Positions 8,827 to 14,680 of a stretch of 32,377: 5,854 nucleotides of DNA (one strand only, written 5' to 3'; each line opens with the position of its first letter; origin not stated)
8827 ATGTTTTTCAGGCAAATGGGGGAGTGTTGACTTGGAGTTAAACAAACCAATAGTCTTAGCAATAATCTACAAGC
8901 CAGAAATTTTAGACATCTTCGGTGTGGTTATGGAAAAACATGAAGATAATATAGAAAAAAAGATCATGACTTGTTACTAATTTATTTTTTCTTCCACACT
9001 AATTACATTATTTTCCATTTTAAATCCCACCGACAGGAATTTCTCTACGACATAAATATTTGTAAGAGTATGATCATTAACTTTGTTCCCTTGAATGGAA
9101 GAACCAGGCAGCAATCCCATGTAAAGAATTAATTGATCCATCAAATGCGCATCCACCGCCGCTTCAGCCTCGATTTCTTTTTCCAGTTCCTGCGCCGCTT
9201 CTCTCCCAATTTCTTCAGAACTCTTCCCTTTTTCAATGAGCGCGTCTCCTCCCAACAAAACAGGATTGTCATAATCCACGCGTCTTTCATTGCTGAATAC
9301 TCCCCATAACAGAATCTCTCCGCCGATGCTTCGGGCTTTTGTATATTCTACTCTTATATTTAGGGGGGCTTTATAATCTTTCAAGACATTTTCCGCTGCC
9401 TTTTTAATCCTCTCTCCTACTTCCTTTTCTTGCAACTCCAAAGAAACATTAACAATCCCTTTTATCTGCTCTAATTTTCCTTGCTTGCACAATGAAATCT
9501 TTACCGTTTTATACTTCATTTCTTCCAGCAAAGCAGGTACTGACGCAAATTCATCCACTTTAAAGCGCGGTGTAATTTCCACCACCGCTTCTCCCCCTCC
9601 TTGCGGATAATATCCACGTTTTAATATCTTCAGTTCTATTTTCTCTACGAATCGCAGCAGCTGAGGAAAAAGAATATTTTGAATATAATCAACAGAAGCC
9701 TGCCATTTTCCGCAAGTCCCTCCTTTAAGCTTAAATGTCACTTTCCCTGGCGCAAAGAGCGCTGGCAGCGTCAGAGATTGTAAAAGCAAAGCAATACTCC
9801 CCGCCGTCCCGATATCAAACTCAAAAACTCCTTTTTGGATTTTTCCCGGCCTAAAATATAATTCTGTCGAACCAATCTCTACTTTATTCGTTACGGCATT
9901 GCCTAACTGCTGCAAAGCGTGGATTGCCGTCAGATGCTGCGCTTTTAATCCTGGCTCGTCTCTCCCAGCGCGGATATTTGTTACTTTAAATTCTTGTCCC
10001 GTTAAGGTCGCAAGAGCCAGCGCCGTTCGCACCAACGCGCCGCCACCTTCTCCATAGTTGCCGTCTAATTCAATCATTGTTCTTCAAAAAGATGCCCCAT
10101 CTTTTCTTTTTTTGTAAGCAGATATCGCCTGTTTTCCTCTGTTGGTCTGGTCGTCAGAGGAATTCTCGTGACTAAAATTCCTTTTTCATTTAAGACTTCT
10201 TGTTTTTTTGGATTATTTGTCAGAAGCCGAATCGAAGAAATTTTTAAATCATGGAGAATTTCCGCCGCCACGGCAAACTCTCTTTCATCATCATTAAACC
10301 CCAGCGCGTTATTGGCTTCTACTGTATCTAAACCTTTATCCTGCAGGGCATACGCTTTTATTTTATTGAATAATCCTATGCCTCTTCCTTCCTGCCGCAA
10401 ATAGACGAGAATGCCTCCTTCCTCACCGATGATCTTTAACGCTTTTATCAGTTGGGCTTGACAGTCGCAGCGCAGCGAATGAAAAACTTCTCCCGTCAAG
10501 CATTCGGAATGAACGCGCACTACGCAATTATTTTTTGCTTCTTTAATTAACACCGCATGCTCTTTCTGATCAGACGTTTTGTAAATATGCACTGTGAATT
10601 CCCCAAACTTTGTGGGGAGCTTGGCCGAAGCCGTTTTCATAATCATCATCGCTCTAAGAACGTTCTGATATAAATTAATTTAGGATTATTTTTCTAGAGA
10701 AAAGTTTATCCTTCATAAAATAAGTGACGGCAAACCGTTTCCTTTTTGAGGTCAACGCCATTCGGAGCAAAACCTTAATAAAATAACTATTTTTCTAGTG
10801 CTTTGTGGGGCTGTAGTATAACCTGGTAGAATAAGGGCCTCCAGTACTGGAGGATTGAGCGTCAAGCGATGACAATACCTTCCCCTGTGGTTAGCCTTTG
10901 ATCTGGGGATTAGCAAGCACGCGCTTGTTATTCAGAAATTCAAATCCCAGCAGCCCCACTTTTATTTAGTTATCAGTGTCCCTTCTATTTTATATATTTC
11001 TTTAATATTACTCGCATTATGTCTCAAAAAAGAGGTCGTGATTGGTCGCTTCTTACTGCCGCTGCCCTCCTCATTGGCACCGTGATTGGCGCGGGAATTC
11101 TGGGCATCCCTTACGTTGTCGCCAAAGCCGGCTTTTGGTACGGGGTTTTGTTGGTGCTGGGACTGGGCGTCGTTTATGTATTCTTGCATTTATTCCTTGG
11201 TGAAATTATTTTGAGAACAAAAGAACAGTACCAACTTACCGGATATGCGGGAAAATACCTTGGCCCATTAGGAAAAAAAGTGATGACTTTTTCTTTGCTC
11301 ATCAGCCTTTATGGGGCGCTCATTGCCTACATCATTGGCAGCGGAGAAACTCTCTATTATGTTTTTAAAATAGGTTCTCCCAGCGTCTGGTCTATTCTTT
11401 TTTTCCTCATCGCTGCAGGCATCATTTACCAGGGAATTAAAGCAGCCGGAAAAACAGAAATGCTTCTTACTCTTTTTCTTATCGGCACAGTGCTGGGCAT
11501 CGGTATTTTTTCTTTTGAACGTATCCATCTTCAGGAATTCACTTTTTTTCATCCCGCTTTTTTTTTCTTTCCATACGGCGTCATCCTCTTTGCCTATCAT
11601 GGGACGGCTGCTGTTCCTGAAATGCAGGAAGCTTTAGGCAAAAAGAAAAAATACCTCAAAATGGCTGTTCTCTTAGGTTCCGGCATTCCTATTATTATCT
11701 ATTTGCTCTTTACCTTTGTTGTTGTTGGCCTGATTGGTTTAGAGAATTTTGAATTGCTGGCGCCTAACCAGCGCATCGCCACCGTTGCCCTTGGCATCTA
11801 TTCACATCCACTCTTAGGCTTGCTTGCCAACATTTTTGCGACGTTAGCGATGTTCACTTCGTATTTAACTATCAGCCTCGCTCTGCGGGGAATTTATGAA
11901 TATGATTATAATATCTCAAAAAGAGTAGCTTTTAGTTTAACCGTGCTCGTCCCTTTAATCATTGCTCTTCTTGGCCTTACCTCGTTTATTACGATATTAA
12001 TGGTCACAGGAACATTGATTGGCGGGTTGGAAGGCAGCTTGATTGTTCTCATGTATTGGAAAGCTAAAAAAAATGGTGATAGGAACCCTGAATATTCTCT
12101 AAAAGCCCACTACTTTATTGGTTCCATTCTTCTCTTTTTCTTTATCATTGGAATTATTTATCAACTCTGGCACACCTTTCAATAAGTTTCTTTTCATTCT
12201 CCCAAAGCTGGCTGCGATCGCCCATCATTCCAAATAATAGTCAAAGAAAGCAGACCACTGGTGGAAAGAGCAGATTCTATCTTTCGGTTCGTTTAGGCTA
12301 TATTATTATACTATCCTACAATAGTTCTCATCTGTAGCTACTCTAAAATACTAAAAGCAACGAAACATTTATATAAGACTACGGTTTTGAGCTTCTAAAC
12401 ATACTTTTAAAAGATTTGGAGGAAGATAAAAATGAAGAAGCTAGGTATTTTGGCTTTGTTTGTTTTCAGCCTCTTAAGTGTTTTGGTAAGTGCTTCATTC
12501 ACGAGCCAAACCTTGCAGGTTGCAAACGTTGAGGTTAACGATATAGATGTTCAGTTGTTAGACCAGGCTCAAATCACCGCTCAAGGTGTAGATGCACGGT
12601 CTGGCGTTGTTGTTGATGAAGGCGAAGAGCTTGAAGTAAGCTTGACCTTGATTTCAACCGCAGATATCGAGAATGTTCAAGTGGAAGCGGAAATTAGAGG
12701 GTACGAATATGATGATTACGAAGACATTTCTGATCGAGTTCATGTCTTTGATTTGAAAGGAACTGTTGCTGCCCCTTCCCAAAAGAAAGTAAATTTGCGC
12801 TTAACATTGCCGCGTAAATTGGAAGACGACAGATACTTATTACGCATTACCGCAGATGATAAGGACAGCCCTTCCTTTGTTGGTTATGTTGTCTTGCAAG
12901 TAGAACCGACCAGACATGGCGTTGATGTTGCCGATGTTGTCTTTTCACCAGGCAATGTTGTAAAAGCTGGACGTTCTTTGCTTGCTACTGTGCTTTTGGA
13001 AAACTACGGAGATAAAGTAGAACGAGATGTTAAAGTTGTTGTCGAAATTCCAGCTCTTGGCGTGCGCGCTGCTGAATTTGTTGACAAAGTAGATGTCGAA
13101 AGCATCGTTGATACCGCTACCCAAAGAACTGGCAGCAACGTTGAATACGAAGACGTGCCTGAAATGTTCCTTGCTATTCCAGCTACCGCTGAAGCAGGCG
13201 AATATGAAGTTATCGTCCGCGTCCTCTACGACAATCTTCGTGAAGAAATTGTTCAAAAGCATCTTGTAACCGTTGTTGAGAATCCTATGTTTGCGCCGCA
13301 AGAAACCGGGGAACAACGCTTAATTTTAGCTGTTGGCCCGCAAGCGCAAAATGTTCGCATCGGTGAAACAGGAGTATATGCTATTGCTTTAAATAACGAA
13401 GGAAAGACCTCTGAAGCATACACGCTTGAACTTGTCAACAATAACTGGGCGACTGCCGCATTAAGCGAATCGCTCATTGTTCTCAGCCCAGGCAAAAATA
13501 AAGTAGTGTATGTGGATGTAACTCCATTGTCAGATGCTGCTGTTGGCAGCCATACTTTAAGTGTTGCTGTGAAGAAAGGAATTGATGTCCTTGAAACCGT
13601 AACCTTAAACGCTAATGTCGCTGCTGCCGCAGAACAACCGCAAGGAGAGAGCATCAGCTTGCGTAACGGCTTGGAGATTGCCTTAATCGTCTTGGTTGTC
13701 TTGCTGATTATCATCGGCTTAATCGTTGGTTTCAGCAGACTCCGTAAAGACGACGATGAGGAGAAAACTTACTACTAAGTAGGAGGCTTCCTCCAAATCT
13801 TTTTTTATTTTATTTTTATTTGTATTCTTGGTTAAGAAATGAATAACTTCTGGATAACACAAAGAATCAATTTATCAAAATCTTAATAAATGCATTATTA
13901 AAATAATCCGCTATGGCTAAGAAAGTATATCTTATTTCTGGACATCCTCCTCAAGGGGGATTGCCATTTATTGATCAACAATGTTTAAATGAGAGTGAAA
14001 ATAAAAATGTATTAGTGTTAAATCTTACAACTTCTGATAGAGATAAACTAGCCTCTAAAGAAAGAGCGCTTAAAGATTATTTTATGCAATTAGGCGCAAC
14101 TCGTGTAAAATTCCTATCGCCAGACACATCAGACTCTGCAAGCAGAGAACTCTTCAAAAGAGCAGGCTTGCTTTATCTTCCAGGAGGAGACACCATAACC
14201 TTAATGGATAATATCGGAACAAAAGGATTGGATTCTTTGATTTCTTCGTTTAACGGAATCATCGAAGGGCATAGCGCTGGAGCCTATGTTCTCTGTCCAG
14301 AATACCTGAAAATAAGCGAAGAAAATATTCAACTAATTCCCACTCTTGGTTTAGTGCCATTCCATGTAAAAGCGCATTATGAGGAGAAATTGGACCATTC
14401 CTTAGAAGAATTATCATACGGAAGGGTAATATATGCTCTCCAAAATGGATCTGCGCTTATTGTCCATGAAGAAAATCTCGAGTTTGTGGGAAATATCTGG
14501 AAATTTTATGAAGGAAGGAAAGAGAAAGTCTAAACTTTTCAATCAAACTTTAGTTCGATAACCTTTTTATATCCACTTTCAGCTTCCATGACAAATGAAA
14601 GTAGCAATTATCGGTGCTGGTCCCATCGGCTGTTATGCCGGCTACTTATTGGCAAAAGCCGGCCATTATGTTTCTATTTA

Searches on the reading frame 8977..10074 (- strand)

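Call 47: search_protein_families(library=pfam, proteins=[window:8977-10074:-], max_evalue=0.001)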
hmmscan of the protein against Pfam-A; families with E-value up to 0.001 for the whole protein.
window:8977-10074:- (365 aa): 2 families
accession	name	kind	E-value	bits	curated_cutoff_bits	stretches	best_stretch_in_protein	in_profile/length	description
PF01137.26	RTC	-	3.4e-75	252.5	27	1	7-353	1-221/221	RNA 3'-terminal phosphate cyclase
PF05189.18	RTC_insert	-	5.6e-11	43.2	23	1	197-302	2-102/102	RNA 3'-terminal phosphate cyclase (RTC), insert domain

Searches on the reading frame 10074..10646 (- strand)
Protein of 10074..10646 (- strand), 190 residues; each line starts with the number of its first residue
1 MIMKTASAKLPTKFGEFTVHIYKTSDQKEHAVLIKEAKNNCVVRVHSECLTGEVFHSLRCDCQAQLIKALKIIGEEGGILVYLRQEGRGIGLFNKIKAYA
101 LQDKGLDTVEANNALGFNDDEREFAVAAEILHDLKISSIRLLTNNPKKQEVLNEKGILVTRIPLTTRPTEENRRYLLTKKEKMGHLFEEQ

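Call 48: search_protein_families(library=pfam, proteins=[window:10074-10646:-], max_evalue=0.001)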
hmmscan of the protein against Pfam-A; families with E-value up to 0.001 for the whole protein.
window:10074-10646:- (190 aa): 1 family
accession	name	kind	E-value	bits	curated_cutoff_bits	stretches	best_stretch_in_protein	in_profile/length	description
PF00925.25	GTP_cyclohydro2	-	2.2e-62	209.9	23.3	1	5-160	3-161/165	GTP cyclohydrolase II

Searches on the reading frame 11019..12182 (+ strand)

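Call 47: search_protein_families(library=pfam, proteins=[window:11019-12182:+], max_evalue=0.001)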
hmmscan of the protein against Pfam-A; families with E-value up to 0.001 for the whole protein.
window:11019-12182:+ (388 aa): 4 families
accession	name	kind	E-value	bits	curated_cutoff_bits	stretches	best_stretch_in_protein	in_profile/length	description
PF03222.19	Trp_Tyr_perm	-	4.3e-37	128.6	22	1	10-381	4-392/393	Tryptophan/tyrosine permease family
PF01490.24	Aa_trans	-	1.3e-15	57.5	25.6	1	10-349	4-372/410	Transmembrane amino acid transporter protein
PF13520.12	AA_permease_2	-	2.3e-09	37.1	27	1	10-292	2-298/427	Amino acid permease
PF00324.27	AA_permease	-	0.0001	21.6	24.6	1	17-283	5-301/470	Amino acid permease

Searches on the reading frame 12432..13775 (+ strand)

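Call 47: search_protein_families(library=pfam, proteins=[window:12432-13775:+], max_evalue=0.001)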
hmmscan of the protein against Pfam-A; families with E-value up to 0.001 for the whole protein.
window:12432-13775:+ (448 aa): 2 families
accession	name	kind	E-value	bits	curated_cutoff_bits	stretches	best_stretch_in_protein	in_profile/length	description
PF10633.15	NPCBM_assoc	-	7.5e-06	26.5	24.4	0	337-381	32-76/78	NPCBM-associated, NEW3 domain of alpha-galactosidase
PF15418.12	DUF4625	-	0.00058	20.6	27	0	247-265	97-115/131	Domain of unknown function (DUF4625)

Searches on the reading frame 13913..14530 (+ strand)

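Call 48: search_protein_families(library=pfam, proteins=[window:13913-14530:+], max_evalue=0.001)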
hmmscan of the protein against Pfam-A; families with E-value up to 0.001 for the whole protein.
window:13913-14530:+ (206 aa): 1 family
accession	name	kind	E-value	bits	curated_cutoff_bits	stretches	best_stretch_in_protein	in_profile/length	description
PF03575.23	Peptidase_S51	-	4.5e-12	46.5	23.9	1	53-190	52-204/206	Peptidase family S51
